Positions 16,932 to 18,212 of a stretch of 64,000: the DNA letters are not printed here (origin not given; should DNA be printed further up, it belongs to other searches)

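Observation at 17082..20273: DNA methyltransferase translationally coupled to an unknown protein and a lytic transglycosylase (mltF-X-MTase)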

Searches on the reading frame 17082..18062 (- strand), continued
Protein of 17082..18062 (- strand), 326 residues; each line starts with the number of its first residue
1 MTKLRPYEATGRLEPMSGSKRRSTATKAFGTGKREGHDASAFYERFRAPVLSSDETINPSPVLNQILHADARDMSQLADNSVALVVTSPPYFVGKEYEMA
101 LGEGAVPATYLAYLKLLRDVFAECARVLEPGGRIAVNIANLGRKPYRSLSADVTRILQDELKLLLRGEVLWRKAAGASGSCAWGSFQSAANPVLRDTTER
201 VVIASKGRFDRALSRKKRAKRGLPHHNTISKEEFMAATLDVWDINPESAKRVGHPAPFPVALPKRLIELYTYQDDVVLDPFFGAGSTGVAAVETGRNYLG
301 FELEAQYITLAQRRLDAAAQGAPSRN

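Call 22: find_encoding_contigs(protein=P0041, flank=6000, max_places=2)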
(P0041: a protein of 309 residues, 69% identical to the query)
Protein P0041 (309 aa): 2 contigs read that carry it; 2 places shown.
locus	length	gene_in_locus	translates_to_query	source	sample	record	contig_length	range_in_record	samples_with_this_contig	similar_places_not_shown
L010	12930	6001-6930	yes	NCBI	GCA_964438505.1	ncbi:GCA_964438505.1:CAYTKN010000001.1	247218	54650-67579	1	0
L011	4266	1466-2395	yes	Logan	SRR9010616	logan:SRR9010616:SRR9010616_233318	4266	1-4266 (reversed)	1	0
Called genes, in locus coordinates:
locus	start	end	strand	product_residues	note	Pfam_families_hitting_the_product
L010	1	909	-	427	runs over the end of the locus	PF03109:ABC1, PF27536:UbiB_helical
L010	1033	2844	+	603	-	PF00664:ABC_membrane, PF00005:ABC_tran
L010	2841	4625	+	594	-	PF00664:ABC_membrane, PF00005:ABC_tran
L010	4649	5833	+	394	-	PF16491:Peptidase_M48_N, PF01435:Peptidase_M48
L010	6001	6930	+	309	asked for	PF08241:Methyltransf_11 (faint), PF01555:N6_N4_Mtase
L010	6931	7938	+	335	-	-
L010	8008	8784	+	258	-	PF05721:PhyH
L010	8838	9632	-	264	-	PF01925:TauE, PF07690:MFS_1 (weak)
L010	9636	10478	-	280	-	PF00392:GntR, PF07702:UTRA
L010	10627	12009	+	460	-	PF00753:Lactamase_B, PF00581:Rhodanese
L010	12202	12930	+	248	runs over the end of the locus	PF02683:DsbD_TM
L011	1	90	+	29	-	?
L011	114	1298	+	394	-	PF16491:Peptidase_M48_N, PF01435:Peptidase_M48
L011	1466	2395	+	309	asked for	PF08241:Methyltransf_11 (faint), PF01555:N6_N4_Mtase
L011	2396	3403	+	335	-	-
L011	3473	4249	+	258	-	PF05721:PhyH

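Call 24: search_protein_families(library=pfam, proteins=[L008:5105-5974:+, L010:6931-7938:+, L008:6905-8686:-, L009:5160-5984:+], max_evalue=0.01)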
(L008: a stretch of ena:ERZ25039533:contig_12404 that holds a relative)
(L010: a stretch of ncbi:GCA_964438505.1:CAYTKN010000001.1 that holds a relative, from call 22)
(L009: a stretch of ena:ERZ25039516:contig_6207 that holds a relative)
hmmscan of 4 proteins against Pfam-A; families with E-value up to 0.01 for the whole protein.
L008:5105-5974:+ (289 aa): 0 families

L010:6931-7938:+ (335 aa): 0 families

L008:6905-8686:- (593 aa): 1 family
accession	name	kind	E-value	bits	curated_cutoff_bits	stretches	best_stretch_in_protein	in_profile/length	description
PF03167.25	UDG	-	8.7e-13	49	24.3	2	62-170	5-101/141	Uracil DNA glycosylase superfamily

L009:5160-5984:+ (274 aa): 1 family
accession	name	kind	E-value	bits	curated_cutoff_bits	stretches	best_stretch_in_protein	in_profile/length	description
PF09490.15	CbtA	-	1.5e-74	251.3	30.7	1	3-255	2-238/239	Probable cobalt transporter subunit (CbtA)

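Call 27: search_protein_families(library=padloc, proteins=[window:17082-18017:-], max_evalue=0.01)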
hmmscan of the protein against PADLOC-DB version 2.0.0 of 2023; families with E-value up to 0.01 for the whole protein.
window:17082-18017:- (311 aa): 72 families (the best 25 are shown)
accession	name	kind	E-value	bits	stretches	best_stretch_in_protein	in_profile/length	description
PDLC03350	MTase_II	-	4.1e-83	277.3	1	4-302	5-297/312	Type II methyltransferase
PDLC03353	MTase_II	-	2.9e-58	195.5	1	48-304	9-254/260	Type II methyltransferase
PDLC03283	MTase_II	-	1.9e-32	110.9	1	50-305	6-276/352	Type II methyltransferase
PDLC03260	MTase_II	-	2.5e-32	110.2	2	212-303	219-310/349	Type II methyltransferase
PDLC03259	MTase_II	-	6.4e-32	108.9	1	50-301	5-256/423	Type II methyltransferase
PDLC03371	MTase_II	-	9.2e-32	108.6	1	48-304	10-256/260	Type II methyltransferase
PDLC03387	MTase_II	-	5.9e-31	105.7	2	222-303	198-278/289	Type II methyltransferase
PDLC03299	MTase_II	-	2e-29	101.1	1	50-303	16-260/296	Type II methyltransferase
PDLC03246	MTase_II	-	4.1e-27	93.2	1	40-295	104-361/376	Type II methyltransferase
PDLC03228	MTase_II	-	1.7e-21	75.1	1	238-307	143-212/227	Type II methyltransferase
PDLC03363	MTase_II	-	6.8e-21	72.9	1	210-302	25-120/294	Type II methyltransferase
PDLC03295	MTase_II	-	7.6e-21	72.8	2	234-301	199-267/292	Type II methyltransferase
PDLC03265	MTase_II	-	4.7e-20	70.3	2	224-301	252-329/333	Type II methyltransferase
PDLC03252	MTase_II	-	9.3e-20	69.2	2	215-301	269-354/365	Type II methyltransferase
PDLC03216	MTase_II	-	1e-19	68.8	2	239-305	194-260/364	Type II methyltransferase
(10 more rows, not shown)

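Call 28: search_protein_families(library=phrogs, proteins=[window:17082-18017:-], max_evalue=0.01)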
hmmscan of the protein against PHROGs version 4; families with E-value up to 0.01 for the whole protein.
window:17082-18017:- (311 aa): 14 families
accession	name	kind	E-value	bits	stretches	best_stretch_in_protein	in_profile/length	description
phrog_67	-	other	4.1e-59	202.3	1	46-304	121-347/743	DNA methyltransferase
phrog_498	-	other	4.4e-26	92.6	1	58-304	213-424/633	DNA methyltransferase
phrog_3008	-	other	1e-18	68.5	1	225-304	133-215/244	DNA methyltransferase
phrog_18293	-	other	1.6e-16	61.3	1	219-303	27-110/119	methyltransferase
phrog_12517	-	unknown function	7.6e-14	52.6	2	246-303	93-150/316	-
phrog_6025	-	other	1.9e-12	48.2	1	50-189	13-136/192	DNA methyltransferase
phrog_8769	-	other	1.9e-12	47.9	1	251-301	4-54/71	methyltransferase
phrog_18146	-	other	1.1e-11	45.4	1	240-289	50-100/452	DNA methyltransferase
phrog_23148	-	unknown function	1.7e-11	45.4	1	235-309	81-155/165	-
phrog_6952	-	other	8.9e-10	39.7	1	225-300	100-175/181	DNA methyltransferase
phrog_23085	-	unknown function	5.4e-09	36.8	1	232-300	36-105/138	-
phrog_16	-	DNA, RNA and nucleotide metabolism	1.6e-08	34.2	1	198-302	812-911/986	DNA helicase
phrog_954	-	other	0.00041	20.6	1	51-122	96-166/229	DNA methyltransferase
phrog_10183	-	other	0.006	15.8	0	257-303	114-160/889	DNA methyltransferase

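Call 41: search_solved_structures(query=L010:6931-7938:+, max_evalue=1)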
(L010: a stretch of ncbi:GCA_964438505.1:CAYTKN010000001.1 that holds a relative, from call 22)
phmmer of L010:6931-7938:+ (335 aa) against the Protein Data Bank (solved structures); distinct sequences matched with E-value up to 1: 0.

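Call 42: search_protein_families(library=padloc, proteins=[L010:6931-7938:+, L008:5105-5974:+], max_evalue=0.1)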
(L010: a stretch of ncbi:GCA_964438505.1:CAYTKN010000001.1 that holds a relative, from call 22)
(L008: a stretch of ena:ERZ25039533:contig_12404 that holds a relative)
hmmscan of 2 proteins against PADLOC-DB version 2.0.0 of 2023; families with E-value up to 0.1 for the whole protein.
L010:6931-7938:+ (335 aa): 1 family
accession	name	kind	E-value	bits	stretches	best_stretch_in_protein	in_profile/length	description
PDLC03456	REase_II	-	0.041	11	1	303-323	350-370/387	Type II restriction enzyme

L008:5105-5974:+ (289 aa): 0 families

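Call 50: search_dna_similar(query=window:17082-18017:-, collection=plasmids, mode=protein, max_rows=15)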
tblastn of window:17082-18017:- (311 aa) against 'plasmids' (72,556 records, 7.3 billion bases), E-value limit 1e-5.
The search stops at 5000 records and this limit was reached: more records match than are counted here, and every count below describes the 5000 best-scoring records only.
Records with a match: at least 5000; places in all: 5618; records where one place covers at least 80% of the query: 140.
Best place of each record, by identity: <60% 5000.
By first word of the organism name: Escherichia 3498; Klebsiella 651; Salmonella 272; Shigella 259; Burkholderia 66; Xanthomonas 30; Enterobacter 25; Serratia 23; Citrobacter 21; Bacillus 18; and 75 more.
By predicted mobility (MOB-suite, as given by PLSDB): conjugative 3686; mobilizable 686; non-mobilizable 628.
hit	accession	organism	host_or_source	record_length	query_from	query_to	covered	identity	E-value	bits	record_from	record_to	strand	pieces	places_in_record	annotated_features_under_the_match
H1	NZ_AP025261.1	Paraburkholderia terrae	-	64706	44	303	84%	33.3%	6e-29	124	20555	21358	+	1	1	site-specific DNA-methyltransferase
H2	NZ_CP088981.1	Rhodanobacter denitrificans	soil,well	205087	47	288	78%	35.0%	2e-22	105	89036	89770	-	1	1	site-specific DNA-methyltransferase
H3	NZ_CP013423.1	Burkholderia savannae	soil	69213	33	307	88%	30.8%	2e-10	69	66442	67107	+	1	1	DNA methyltransferase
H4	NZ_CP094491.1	Paenarthrobacter ureafaciens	soil,farmland soil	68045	26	293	79%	33.3%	2e-9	126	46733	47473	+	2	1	site-specific DNA-methyltransferase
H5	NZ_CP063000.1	Klebsiella pneumoniae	Homo sapiens,Gall bladder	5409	35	295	84%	31.1%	2e-24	110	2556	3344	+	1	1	site-specific DNA-methyltransferase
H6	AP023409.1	Streptomyces libani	-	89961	51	306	82%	31.7%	2e-16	87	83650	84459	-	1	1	yhdJ: methyltransferase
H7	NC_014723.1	Mycetohabitans rhizoxinica HKI 454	-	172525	47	307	84%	30.9%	3e-11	71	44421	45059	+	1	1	DNA methyltransferase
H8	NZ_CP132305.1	Shinella sumterensis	Homo sapiens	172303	50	304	82%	30.5%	2e-18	93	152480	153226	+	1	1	site-specific DNA-methyltransferase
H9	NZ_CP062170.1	Mycetohabitans endofungorum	-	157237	48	307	84%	29.9%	6e-10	67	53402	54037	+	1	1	DNA methyltransferase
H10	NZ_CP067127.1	Paracoccus alcaliphilus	whole organism,soil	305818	34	300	86%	29.1%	2e-15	84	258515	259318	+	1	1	site-specific DNA-methyltransferase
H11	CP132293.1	Haloferacaceae archaeon XH8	cell culture,Pickle salt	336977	46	300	82%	30.4%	6e-25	112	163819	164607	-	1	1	record has no annotation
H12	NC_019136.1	Salmonella enterica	-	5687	46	295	80%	30.9%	3e-23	107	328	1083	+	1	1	site-specific DNA-methyltransferase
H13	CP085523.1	Escherichia coli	culture,feces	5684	46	295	80%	30.9%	3e-23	107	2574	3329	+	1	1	site-specific DNA-methyltransferase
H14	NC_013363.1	Escherichia coli O26:H11 str. 11368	-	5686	46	295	80%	30.9%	3e-23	107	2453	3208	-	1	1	site-specific DNA-methyltransferase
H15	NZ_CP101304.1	Escherichia coli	Homo sapiens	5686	46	295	80%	30.9%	3e-23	107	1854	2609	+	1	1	site-specific DNA-methyltransferase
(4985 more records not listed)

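Call 51: search_dna_similar(query=window:17082-18017:-, collection=phages, mode=protein, max_rows=10)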
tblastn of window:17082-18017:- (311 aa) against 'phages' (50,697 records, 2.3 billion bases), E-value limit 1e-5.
Records with a match: 1108; places in all: 1197; records where one place covers at least 80% of the query: 242.
Best place of each record, by identity: <60% 1108.
By first word of the organism name: Mycobacterium 157; Synechococcus 71; Staphylococcus 71; Gordonia 60; Vibrio 59; Lactococcus 54; Streptococcus 54; Brucella 41; Burkholderia 37; Salmonella 31; and 98 more.
By host as written in the record: - 129; Mycobacterium smegmatis mc2 155 94; Gordonia terrae 3612 46; Lactococcus lactis 34; Staphylococcus aureus 24; Mycobacterium smegmatis mc#155 21; Burkholderia sp. 20; Flavobacterium sp. LMO6 19; and 348 more.
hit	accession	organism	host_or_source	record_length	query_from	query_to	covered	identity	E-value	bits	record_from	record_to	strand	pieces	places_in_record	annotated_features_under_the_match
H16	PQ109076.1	Thermus phage Lalka27a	Thermus thermophilus HB27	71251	57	300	78%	35.1%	4e-26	114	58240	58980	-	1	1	DNMTa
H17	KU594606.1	Cyanophage S-RIM32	Synechococcus sp.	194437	47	308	84%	31.8%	6e-30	125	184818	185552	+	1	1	DNA methylase | type II restriction enzyme/endonuclease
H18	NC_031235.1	Cyanophage S-RIM32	Synechococcus sp.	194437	47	308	84%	31.8%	6e-30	125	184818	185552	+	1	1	DNA methylase | type II restriction enzyme/endonuclease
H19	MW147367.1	Synechococcus phage S-H9-2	Synechococcus sp. WH 8102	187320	47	308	84%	31.1%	1e-29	124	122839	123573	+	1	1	DNA methylase | type II restriction enzyme/endonuclease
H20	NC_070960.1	Synechococcus phage S-H9-2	Synechococcus sp. WH 8102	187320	47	308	84%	31.1%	1e-29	124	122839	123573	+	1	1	methyltransferase | type II restriction enzyme/endonuclease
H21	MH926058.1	Mycobacterium phage Reptar3000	Mycobacterium smegmatis mc2 155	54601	51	296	79%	32.8%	7e-20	96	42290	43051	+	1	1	68: methyltransferase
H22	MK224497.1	Mycobacterium phage Henu3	Mycolicibacterium smegmatis MC2 155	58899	53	296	78%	33.0%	2e-20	98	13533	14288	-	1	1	DNA-methylase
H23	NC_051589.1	Mycobacterium phage Henu3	Mycolicibacterium smegmatis MC2 155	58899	53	296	78%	33.0%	2e-20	98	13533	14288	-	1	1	DNA methyltransferase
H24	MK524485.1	Mycobacterium phage MissDaisy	Mycobacterium smegmatis mc#155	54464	51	296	79%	32.5%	5e-20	96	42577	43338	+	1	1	68: methyltransferase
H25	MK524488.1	Mycobacterium phage Patt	Mycobacterium smegmatis mc#155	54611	51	296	79%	32.5%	5e-20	96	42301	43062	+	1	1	67: methyltransferase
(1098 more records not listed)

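Call 52: list_cluster_members(proteins=[P0058, P0041, P0031, P0037, P0040, P0054, P0076, P0095, P0010, P0021])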
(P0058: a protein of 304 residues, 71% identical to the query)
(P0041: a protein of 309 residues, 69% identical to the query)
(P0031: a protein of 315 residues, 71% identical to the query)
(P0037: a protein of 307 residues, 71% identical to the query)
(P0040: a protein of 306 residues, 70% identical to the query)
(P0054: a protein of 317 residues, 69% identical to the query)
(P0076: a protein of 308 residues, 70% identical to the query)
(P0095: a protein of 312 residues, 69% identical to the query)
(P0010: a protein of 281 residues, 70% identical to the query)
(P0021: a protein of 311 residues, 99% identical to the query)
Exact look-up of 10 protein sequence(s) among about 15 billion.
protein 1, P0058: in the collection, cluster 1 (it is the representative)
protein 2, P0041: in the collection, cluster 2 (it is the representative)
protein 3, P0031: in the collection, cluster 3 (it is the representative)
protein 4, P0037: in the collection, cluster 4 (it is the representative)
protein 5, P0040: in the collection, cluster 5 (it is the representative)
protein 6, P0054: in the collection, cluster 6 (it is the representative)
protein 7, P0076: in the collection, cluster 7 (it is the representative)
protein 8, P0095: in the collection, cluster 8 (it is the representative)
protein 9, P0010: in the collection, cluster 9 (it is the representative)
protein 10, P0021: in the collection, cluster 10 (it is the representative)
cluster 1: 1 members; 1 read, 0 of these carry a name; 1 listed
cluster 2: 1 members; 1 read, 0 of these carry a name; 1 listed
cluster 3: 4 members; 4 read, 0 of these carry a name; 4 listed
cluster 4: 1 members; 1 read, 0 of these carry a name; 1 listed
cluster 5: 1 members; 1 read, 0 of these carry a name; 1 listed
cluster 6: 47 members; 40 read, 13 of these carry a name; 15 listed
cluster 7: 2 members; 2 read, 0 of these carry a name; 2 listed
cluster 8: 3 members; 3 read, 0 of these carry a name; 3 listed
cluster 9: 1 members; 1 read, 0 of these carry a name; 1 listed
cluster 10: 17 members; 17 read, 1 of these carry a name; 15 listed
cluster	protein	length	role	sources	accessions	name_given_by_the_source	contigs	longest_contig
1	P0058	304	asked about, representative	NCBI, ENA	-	-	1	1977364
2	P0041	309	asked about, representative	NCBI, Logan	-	-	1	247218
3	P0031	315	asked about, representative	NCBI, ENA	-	-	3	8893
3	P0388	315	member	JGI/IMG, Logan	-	-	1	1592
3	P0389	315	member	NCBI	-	-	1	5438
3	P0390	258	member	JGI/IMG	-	-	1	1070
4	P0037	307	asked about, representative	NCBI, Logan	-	-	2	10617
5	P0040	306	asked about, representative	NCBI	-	-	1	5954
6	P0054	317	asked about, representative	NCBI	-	-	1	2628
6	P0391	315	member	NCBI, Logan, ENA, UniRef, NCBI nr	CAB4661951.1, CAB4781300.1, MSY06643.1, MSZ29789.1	unannotated protein [freshwater metagenome] | site-specific DNA-methyltransferase (cytosine-N(4)-specific) n=1 Tax=freshwater ... | site-specific DNA-methyltransferase [Actinomycetota bacterium]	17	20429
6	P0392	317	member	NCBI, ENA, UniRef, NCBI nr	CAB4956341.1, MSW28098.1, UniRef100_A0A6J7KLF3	unannotated protein [freshwater metagenome] | site-specific DNA-methyltransferase (cytosine-N(4)-specific) n=1 Tax=freshwater ... | site-specific DNA-methyltransferase [Actinomycetota bacterium]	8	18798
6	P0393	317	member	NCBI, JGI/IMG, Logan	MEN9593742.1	MAG: hypothetical protein RLY23_225 [Actinomycetota bacterium]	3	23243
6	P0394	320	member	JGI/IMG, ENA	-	site-specific DNA-methyltransferase (adenine-specific)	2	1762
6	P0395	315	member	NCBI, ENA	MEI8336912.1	MAG: site-specific DNA-methyltransferase [Actinomycetes bacterium]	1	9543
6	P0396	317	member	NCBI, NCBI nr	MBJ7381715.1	MAG: site-specific DNA-methyltransferase [Acidimicrobiia bacterium] | site-specific DNA-methyltransferase [Acidimicrobiia bacterium]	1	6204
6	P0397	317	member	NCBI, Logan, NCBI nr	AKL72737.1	DNA modification methylase [Actinobacteria bacterium IMCC26256]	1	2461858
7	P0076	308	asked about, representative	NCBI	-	-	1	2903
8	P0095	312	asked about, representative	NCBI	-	-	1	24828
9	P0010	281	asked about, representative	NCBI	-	-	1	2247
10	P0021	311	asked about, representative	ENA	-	-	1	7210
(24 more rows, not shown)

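Call 62: find_encoding_contigs(protein=P0140, flank=5000, max_places=3)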
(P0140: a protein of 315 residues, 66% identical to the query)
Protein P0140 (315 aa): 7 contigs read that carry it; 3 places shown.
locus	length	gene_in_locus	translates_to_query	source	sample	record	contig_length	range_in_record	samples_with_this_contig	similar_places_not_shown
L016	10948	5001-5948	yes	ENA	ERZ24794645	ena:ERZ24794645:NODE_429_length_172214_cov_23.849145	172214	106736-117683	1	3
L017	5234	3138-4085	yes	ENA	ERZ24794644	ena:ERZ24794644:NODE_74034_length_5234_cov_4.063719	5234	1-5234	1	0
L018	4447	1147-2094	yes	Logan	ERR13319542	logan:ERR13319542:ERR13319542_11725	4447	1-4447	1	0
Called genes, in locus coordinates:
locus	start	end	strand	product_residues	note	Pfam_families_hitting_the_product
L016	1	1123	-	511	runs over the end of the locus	PF03583:LIP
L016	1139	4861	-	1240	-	PF00526:Dicty_CTDC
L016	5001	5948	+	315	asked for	PF08241:Methyltransf_11 (faint), PF01555:N6_N4_Mtase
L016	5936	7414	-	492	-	PF00128:Alpha-amylase (faint)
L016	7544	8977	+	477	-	PF16656:Pur_ac_phosph_N (weak), PF00149:Metallophos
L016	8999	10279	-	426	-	PF02403:Seryl_tRNA_N, PF00587:tRNA-synt_2b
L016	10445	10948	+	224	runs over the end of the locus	PF05552:MS_channel_1st_1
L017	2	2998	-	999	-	?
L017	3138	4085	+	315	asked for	PF08241:Methyltransf_11 (faint), PF01555:N6_N4_Mtase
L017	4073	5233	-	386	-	?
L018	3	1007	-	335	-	?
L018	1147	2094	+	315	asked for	PF08241:Methyltransf_11 (faint), PF01555:N6_N4_Mtase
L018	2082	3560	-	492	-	PF00128:Alpha-amylase (faint)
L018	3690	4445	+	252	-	?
